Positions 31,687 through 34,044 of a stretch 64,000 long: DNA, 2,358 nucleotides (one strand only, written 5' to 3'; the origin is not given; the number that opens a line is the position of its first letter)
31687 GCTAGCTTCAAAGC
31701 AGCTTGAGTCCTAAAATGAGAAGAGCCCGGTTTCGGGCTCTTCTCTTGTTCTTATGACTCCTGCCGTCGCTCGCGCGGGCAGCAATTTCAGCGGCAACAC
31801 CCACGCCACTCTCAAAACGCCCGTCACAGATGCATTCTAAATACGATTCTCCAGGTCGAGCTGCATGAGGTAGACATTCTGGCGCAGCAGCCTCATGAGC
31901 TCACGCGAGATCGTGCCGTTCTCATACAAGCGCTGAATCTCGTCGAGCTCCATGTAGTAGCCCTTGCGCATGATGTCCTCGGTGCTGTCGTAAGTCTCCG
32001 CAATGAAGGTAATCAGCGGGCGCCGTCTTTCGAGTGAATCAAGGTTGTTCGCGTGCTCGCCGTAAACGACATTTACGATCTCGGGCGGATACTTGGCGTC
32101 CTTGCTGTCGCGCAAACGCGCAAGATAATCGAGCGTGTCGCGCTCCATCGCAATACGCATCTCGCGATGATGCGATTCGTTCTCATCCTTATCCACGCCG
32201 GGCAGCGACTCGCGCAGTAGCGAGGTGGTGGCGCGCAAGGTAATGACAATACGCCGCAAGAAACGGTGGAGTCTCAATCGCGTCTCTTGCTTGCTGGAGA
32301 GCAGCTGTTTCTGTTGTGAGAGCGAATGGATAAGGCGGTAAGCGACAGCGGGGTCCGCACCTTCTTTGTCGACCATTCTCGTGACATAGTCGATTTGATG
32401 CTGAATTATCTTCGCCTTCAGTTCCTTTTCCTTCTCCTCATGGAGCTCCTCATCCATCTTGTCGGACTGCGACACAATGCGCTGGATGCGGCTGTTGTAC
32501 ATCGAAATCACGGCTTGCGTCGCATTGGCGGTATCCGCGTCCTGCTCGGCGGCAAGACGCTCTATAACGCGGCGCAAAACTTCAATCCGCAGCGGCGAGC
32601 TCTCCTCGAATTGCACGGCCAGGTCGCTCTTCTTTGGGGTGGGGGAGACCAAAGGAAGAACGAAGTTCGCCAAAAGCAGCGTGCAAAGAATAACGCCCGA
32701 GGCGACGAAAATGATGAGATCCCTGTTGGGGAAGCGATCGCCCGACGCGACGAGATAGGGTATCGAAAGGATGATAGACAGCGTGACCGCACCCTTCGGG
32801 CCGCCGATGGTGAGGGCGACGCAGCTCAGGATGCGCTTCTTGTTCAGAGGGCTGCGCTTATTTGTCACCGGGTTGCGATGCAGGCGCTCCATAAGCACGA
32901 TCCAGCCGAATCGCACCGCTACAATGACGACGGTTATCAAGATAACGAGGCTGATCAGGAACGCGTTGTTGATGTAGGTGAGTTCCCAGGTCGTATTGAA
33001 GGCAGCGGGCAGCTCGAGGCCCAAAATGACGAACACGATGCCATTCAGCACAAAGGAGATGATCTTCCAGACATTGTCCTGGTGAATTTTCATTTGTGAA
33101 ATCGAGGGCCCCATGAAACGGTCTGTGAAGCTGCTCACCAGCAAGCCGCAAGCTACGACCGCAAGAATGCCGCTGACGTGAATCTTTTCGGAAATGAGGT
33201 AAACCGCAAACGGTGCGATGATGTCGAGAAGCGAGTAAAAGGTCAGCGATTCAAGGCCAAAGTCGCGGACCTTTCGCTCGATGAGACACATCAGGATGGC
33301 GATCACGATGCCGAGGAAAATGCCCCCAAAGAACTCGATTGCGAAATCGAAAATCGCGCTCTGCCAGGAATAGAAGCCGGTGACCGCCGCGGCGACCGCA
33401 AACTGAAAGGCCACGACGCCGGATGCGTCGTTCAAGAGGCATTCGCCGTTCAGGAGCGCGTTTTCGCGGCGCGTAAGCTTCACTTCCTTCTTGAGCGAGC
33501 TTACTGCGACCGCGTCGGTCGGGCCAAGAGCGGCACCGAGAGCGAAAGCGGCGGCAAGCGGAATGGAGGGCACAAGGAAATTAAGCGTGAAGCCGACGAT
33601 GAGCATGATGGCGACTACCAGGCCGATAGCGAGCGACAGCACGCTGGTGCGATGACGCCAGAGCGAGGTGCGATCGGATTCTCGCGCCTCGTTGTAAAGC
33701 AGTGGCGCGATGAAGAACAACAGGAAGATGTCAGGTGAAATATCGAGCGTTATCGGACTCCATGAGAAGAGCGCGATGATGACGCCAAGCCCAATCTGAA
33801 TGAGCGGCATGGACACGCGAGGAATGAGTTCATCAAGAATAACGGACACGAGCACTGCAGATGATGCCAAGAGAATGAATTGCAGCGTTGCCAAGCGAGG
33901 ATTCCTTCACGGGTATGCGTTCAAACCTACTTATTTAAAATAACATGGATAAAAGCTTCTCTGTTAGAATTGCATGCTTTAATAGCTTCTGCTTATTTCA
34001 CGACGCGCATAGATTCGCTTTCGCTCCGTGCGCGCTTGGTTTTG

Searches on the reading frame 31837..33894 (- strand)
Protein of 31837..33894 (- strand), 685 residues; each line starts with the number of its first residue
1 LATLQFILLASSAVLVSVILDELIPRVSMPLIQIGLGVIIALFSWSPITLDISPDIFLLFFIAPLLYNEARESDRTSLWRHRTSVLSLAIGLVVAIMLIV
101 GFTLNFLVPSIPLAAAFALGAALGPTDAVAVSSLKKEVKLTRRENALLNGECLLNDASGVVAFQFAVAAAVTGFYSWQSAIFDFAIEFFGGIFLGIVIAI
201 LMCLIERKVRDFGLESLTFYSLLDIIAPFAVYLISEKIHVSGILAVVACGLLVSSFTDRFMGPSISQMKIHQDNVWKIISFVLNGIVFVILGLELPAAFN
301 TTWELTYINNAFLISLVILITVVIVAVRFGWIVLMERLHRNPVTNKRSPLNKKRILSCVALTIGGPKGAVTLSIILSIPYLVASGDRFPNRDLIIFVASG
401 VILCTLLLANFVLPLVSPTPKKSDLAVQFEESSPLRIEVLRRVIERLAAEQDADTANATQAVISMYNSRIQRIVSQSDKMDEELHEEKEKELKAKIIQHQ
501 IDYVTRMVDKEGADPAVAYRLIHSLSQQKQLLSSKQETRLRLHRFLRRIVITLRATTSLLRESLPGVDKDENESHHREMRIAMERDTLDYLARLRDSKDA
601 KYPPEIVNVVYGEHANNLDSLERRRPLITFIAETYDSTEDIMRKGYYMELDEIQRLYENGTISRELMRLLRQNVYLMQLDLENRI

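Call 49: search_protein_families(library=pfam, proteins=[window:31837-33894:-], max_evalue=0.001)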
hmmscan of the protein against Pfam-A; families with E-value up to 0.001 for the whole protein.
window:31837-33894:- (685 aa): 1 family
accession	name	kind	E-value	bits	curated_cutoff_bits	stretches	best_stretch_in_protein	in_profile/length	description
PF00999.27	Na_H_Exchanger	-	5.8e-50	170.7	26.2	1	23-414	14-370/375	Sodium/hydrogen exchanger, transmembrane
